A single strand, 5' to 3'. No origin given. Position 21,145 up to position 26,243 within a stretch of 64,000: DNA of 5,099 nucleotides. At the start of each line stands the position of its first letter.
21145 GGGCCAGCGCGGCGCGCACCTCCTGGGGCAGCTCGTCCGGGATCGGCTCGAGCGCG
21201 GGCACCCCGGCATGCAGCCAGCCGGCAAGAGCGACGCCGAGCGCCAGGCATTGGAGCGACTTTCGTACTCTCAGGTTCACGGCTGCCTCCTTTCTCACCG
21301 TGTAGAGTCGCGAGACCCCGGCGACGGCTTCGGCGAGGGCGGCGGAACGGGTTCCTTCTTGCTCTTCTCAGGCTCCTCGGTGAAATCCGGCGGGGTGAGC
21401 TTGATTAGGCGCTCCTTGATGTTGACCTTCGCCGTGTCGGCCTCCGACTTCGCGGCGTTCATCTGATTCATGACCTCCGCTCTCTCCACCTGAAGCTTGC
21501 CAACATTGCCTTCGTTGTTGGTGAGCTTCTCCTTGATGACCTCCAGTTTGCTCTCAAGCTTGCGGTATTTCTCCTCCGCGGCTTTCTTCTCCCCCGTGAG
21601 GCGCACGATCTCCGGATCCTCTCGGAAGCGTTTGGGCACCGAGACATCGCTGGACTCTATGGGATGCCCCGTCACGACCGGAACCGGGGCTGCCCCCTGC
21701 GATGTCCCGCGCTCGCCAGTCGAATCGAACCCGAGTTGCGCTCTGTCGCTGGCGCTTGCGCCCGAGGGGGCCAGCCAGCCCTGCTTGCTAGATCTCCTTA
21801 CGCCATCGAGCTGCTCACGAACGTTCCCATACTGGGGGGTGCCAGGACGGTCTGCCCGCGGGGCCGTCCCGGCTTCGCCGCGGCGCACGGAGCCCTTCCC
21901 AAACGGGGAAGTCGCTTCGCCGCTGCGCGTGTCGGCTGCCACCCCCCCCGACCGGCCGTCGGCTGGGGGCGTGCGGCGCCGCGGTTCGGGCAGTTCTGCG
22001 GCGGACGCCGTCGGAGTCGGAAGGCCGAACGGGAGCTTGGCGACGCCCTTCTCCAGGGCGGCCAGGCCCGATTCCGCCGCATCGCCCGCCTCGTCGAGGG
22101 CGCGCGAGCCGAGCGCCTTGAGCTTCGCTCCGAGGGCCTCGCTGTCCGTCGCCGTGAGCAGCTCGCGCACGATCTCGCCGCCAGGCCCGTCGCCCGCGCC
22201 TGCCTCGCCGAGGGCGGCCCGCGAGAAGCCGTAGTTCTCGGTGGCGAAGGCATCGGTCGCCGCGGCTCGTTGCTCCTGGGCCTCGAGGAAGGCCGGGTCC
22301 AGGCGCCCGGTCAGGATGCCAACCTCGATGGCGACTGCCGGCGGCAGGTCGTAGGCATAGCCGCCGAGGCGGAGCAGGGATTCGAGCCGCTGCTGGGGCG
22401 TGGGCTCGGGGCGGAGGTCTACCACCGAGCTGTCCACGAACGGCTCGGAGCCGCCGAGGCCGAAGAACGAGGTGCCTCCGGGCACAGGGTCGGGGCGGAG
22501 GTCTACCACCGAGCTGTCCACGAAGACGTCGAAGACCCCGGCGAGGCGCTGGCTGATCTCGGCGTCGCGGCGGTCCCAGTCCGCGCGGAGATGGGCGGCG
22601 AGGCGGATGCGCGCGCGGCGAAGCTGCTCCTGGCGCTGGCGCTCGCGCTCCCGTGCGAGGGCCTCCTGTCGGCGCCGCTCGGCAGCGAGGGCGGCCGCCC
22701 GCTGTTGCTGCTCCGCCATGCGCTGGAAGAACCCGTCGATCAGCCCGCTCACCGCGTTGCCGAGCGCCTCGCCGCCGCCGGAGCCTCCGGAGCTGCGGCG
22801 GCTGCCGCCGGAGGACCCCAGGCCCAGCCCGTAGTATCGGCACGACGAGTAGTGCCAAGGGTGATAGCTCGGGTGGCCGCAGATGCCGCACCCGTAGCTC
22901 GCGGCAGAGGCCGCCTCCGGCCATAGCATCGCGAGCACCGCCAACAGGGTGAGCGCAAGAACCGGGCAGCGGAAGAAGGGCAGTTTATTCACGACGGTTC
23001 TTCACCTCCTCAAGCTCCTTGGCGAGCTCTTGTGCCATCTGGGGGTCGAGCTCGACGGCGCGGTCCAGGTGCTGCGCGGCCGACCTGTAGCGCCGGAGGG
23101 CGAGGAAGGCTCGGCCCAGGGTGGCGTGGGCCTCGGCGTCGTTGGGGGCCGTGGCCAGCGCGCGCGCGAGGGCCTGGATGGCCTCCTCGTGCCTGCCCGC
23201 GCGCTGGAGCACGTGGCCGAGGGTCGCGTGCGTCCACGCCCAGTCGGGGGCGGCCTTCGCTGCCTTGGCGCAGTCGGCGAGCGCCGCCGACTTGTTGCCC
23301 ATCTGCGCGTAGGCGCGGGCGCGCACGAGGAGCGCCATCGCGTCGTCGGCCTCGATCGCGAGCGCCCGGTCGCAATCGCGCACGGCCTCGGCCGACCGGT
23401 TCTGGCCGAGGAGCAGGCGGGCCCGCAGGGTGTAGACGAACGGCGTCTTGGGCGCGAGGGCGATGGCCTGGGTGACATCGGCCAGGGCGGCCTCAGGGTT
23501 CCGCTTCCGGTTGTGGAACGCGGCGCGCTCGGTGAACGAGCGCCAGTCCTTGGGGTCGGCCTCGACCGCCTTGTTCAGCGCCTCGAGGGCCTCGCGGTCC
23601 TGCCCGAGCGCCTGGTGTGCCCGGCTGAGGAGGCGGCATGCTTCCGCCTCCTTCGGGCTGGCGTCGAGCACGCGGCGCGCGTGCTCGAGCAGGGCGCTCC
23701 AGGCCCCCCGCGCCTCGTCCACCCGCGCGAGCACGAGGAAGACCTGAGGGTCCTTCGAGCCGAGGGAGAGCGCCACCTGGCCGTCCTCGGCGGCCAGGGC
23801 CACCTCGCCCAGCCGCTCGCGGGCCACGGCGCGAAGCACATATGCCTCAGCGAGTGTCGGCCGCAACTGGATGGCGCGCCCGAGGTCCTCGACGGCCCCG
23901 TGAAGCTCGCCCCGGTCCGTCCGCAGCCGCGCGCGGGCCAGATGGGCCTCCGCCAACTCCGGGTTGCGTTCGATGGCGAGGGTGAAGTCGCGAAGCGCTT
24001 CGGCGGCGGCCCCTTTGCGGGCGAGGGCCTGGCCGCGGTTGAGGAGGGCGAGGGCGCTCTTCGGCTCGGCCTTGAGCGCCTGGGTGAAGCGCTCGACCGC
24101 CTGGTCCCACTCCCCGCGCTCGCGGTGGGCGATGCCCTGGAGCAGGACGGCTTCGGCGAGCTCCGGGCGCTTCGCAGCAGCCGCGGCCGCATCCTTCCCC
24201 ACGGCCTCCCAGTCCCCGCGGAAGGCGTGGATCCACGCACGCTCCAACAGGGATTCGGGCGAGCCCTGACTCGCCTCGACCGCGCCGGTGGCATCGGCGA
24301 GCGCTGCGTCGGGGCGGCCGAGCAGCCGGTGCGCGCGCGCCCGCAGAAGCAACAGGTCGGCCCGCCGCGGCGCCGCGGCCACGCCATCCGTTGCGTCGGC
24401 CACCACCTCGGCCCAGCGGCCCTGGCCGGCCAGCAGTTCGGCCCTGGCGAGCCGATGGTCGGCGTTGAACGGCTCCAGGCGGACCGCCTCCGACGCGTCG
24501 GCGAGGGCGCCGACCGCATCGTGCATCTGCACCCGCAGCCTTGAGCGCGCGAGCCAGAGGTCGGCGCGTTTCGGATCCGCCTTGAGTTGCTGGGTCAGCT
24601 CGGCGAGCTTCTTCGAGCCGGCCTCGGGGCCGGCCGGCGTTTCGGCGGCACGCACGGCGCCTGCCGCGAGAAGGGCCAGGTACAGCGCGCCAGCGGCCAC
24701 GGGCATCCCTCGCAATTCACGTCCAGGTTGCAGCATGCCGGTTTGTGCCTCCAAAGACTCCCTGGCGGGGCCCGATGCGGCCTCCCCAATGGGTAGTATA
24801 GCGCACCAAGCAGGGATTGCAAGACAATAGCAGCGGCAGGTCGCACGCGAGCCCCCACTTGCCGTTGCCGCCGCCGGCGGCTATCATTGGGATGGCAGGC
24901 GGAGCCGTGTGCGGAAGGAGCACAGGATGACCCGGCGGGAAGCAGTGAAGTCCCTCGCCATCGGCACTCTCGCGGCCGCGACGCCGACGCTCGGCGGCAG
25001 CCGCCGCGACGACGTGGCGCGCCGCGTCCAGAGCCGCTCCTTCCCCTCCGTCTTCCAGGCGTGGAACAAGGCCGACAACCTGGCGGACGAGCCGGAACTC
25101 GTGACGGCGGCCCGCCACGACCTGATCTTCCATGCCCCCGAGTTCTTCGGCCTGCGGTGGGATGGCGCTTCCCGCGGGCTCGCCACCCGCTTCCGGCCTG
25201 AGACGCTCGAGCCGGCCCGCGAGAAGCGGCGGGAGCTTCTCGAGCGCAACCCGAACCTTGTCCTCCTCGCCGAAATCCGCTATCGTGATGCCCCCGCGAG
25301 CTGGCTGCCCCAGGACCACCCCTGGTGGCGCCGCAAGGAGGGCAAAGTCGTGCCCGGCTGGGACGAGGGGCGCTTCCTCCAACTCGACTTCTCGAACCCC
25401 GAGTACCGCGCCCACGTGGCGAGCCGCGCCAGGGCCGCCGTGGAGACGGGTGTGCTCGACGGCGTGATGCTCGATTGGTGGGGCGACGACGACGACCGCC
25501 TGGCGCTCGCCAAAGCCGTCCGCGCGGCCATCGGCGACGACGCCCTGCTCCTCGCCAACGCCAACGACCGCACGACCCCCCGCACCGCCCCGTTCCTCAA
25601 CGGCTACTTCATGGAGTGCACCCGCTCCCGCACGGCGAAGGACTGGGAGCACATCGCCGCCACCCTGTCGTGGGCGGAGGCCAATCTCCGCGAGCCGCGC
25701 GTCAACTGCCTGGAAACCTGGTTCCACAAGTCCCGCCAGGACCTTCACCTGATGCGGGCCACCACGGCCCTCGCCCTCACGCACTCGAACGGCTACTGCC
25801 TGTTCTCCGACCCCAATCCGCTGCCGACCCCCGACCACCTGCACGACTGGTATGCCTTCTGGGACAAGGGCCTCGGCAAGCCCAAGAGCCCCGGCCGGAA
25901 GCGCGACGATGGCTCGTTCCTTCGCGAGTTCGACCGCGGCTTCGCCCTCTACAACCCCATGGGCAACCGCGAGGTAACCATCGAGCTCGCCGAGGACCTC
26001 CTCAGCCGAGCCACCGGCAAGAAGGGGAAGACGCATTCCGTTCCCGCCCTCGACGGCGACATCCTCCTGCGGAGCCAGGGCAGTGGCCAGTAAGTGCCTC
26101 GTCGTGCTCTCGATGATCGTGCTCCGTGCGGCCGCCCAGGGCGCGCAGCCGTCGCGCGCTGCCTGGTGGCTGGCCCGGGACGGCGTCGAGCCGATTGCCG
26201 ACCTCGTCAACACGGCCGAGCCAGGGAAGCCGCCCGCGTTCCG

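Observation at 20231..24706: Convergent three-gene operon of secreted proteins (TPR, Cys-rich coiled-coil, coiled-coil plus putative permuted papain-like hydrolase) abutting the lipoprotein array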

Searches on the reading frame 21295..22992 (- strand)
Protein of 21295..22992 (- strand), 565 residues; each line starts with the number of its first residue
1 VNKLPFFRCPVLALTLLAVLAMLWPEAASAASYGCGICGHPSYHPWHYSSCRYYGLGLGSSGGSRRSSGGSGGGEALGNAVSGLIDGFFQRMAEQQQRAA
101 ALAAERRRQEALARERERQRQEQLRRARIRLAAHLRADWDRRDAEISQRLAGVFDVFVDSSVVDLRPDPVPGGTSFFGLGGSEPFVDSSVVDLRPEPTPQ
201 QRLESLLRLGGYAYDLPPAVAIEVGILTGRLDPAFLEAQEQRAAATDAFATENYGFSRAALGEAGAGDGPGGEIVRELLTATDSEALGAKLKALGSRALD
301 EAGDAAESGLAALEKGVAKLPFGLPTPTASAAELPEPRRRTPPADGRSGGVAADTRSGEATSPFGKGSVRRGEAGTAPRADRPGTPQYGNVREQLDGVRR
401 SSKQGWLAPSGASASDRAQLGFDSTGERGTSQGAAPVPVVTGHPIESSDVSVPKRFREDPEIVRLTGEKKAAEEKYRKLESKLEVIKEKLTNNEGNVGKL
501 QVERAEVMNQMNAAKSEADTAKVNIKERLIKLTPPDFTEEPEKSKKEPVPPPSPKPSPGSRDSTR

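Call 3: search_protein_families(library=pfam, proteins=[window:21295-22992:-], max_evalue=0.1)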
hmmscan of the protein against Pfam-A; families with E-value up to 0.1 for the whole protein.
window:21295-22992:- (565 aa): 0 families

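Call 4: search_protein_families(library=ncbifam, proteins=[window:21295-22992:-], max_evalue=0.1)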
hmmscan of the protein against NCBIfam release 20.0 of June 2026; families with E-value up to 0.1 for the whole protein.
window:21295-22992:- (565 aa): 1 family
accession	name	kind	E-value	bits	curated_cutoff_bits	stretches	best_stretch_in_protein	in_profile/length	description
NF041864.1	EpsV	equivalog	0.035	12.7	800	1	502-546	390-434/484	PCP family exopolysaccharide biosynthesis protein EpsV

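Call 26: find_homologous_proteins(query=window:21295-22992:-)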
Query window:21295-22992:- (565 aa): 15 proteins with E <= 0.001 among 8000 candidates.
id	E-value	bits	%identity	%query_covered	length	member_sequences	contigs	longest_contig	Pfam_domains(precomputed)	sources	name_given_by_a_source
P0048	0.0e+0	1238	100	100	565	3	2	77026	-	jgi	-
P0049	2.9e-64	236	58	40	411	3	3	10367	-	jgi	jgi:hypothetical protein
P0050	2.5e-61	226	53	42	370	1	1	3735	-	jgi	-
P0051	1.2e-50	191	50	40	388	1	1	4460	-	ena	-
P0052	3.0e-49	186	49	40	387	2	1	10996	-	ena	-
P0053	4.1e-48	183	61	24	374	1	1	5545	-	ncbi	-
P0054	7.1e-48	182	46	41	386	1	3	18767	-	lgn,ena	-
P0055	1.6e-18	85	39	30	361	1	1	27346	-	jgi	jgi:hypothetical protein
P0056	1.7e-14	72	46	21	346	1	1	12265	-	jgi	-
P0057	2.9e-11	61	37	28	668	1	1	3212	-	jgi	jgi:hypothetical protein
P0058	1.5e-9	55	47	15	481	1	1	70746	-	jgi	jgi:hypothetical protein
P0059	7.5e-9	53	39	17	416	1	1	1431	-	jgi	jgi:hypothetical protein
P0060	2.4e-8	51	43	22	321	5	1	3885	PF13414.13,PF13371.13,PF00515.35,PF13432.13,PF07719.24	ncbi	-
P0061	6.5e-8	50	62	7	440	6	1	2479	-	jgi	jgi:hypothetical protein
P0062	2.8e-6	44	49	11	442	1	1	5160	-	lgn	-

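Call 27: find_encoding_contigs(protein=P0054, flank=8000, max_places=2)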
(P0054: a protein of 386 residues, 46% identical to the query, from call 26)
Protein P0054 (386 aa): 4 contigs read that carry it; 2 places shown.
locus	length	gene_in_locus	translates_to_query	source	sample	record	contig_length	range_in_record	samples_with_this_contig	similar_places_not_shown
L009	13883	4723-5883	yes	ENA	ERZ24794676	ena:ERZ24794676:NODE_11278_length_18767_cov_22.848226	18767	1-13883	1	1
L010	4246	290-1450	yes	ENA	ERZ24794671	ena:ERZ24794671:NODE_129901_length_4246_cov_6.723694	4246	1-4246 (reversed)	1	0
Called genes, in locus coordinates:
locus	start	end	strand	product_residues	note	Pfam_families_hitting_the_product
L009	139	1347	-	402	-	PF13570:Beta-prop_ACSF4, PF13360:PQQ_2, PF24796:WDR55 (weak)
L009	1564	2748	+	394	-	PF03825:Nuc_H_symport, PF07690:MFS_1, PF12832:MFS_1_like, PF07690:MFS_1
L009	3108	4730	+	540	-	-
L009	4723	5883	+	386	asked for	-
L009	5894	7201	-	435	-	-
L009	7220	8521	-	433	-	-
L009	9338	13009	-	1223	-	-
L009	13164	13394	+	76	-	PF22513:FitA-like_RHH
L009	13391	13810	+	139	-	PF01850:PIN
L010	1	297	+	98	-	?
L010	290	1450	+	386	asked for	-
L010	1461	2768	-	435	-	-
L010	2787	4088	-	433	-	-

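Call 28: find_encoding_contigs(protein=P0049, flank=8000, max_places=2)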
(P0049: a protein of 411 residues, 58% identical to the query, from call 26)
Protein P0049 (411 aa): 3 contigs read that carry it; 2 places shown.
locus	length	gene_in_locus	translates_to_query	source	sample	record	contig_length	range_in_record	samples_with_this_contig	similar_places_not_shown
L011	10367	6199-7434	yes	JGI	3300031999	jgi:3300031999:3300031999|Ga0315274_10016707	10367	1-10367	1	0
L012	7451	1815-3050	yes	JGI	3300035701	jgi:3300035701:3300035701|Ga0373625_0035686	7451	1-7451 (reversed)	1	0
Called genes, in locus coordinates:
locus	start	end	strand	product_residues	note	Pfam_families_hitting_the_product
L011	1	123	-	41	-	?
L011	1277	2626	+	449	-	PF00696:AA_kinase, PF13840:ACT_7, PF01842:ACT, PF22468:ACT_9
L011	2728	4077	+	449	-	PF01408:GFO_IDH_MocA, PF19051:GFO_IDH_MocA_C2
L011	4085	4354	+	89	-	-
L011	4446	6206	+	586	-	-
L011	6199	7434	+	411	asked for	-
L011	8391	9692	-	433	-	-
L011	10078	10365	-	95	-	?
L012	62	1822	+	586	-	-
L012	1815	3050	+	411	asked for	-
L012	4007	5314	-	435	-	-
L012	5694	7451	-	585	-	?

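Call 61: search_protein_families(library=padloc, proteins=[window:21295-22992:-], max_evalue=0.01)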
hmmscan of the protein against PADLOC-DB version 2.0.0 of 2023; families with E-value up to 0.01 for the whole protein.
window:21295-22992:- (565 aa): 1 family
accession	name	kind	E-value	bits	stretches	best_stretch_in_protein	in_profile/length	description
PDLC02732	PbeC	-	0.0099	12.5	0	461-530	224-294/625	PbeC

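Call 79: find_encoding_contigs(protein=P0050, flank=5000, max_places=2)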
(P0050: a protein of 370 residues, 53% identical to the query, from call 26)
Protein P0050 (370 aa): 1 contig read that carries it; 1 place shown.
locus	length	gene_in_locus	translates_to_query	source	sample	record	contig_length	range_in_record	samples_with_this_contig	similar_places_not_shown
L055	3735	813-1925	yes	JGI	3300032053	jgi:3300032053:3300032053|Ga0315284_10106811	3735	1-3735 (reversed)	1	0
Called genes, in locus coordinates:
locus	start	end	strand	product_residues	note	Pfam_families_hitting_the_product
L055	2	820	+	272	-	?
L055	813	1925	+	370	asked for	-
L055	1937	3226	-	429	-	-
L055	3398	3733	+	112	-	?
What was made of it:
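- The closest relative, L055 (lipoprotein 72% identical), has a 370-aa g2 and no g3 (call 79).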

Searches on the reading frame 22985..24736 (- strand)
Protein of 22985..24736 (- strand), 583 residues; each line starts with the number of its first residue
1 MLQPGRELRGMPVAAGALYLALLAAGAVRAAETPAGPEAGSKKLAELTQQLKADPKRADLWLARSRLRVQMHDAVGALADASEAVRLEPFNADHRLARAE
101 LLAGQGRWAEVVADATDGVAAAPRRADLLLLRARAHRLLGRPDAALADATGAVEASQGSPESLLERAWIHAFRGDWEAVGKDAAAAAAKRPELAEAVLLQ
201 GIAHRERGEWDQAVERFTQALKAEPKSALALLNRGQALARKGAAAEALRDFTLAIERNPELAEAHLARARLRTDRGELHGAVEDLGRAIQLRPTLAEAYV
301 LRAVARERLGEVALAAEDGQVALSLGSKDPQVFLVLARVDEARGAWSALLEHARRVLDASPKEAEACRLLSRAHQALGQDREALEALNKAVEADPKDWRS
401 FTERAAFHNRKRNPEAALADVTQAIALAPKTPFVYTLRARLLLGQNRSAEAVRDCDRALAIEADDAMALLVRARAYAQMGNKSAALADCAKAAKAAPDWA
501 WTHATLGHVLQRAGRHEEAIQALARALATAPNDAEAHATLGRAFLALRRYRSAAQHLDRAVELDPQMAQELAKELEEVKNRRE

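Call 3: search_protein_families(library=pfam, proteins=[window:22985-24706:-], max_evalue=0.1)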
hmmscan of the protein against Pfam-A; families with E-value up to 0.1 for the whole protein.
window:22985-24706:- (573 aa): 29 families (the best 25 are shown)
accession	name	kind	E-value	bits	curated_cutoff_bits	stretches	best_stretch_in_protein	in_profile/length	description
PF07719.23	TPR_2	-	1.9e-41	137.1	27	6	524-556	1-33/34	Tetratricopeptide repeat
PF00515.34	TPR_1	-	2.5e-39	131.9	27.8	3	524-556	1-33/34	Tetratricopeptide repeat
PF13431.12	TPR_17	-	1.5e-36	122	24.4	2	207-238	2-33/34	Tetratricopeptide repeat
PF13414.12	TPR_11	-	8e-32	109.1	26.8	3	193-232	3-42/42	TPR repeat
PF13432.12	TPR_16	-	4e-30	104.3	32.7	6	188-249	1-62/65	Tetratricopeptide repeat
PF13181.12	TPR_8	-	4.6e-28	95.4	25.7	3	354-387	1-34/34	Tetratricopeptide repeat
PF13428.12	TPR_14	-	1e-23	81.8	23.5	5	492-532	3-43/44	Tetratricopeptide repeat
PF13371.12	TPR_9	-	1.1e-23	83.5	35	5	193-262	4-73/73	Tetratricopeptide repeat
PF13424.12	TPR_12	-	2.9e-20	72.7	30.1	4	492-555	5-76/77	Tetratricopeptide repeat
PF14559.12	TPR_19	-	3.8e-19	69.2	25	4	502-556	3-57/68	Tetratricopeptide repeat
PF13174.12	TPR_6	-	8.9e-13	48.4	26.3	1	185-217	1-33/33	Tetratricopeptide repeat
PF23914.1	TPR_CcmH_CycH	-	2.6e-11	44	42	3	512-557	38-83/158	Cytochrome c-type biogenesis protein H TPR domain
PF12569.14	NatA_aux_su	-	2.5e-08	33.8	33.3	0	358-443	196-281/515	N-terminal acetyltransferase A, auxiliary subunit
PF12895.13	ANAPC3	-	8.7e-08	32.8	27.2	1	496-549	29-81/82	Anaphase-promoting complex, cyclosome, subunit 3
PF13429.12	TPR_15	-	2.1e-07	31.1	26.2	1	452-550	143-240/280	Tetratricopeptide repeat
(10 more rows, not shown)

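Call 4: search_protein_families(library=ncbifam, proteins=[window:22985-24706:-], max_evalue=0.1)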
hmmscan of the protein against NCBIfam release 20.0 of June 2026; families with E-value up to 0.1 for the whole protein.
window:22985-24706:- (573 aa): 33 families (the best 25 are shown)
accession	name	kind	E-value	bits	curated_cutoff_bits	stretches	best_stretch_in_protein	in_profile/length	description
TIGR02917.1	PEP_TPR_lipo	equivalog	4.8e-41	140.6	312.2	2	225-559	63-398/899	XrtA/PEP-CTERM system TPR-repeat protein PrsT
NF040959.1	MamA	equivalog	5e-32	111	200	4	432-556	47-171/204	magnetosome protein MamA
TIGR00990.1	3a0801s09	subfamily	9.6e-27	93.9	757.25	3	375-556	319-499/615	mitochondrial import receptor subunit TOM70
TIGR02521.1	type_IV_pilW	equivalog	1.5e-22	80.3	154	4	436-560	45-171/234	type IV pilus biogenesis/stability protein PilW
NF033762.1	social_mot_Tgl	equivalog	1.4e-17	63.9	225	3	161-306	78-224/252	social motility TPR repeat lipoprotein Tgl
TIGR02552.1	LcrH_SycD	equivalog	2.6e-16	59.6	104.8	2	494-566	56-130/136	SycD/LcrH family type III secretion system chaperone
NF047558.1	TPR_END_plus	domain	1.1e-15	57.2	32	1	361-397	6-42/56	TPR end-of-group domain-containing protein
NF033758.1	gliding_GltE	equivalog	1.8e-15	56.8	225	3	465-559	231-325/411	adventurous gliding motility TPR repeat lipoprotein GltE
NF008391.2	PRK11189.1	equivalog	6.3e-15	55.4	250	1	170-247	85-162/297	lipoprotein NlpI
TIGR03939.1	PGA_TPR_OMP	equivalog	5.8e-14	51.3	366.65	4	193-310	95-212/800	poly-beta-1,6 N-acetyl-D-glucosamine export porin PgaA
NF052415.1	T3SS_chap_SctY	equivalog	1.1e-12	48.4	70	4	496-559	12-75/106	type III secretion apparatus assembly chaperone SctY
TIGR00540.1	TPR_hemY_coli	hypoth_equivalog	4e-10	39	142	3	323-547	155-382/385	heme biosynthesis-associated TPR protein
NF033920.0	C39_PA2778_fam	equivalog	1.3e-09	37.9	150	3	168-247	174-253/255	PA2778 family cysteine peptidase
NF007302.0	PRK09782.1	equivalog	1.3e-09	36.7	1223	2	438-554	595-709/990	phage receptor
NF008756.0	PRK11788.1-4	equivalog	4.4e-08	32.6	474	1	486-570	176-260/389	lipopolysaccharide assembly protein LapB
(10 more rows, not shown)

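Call 61: search_protein_families(library=padloc, proteins=[window:22985-24736:-], max_evalue=0.01)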
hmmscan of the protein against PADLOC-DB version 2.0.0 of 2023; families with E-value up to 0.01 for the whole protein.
window:22985-24736:- (583 aa): 1 family
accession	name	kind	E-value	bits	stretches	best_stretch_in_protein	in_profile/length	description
PDLC01171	TPR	-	2.5e-05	21.5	1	363-568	6-211/504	TPR repeats containing protein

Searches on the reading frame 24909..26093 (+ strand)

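Call 69: search_protein_families(library=pfam, proteins=[window:24909-26093:+], max_evalue=0.001)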
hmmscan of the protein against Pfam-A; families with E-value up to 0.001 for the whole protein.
window:24909-26093:+ (394 aa): 1 family
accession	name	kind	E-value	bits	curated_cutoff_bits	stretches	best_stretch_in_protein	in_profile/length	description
PF14885.12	GHL15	-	8.7e-11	42.7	27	1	199-344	130-270/271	Hypothetical glycosyl hydrolase family 15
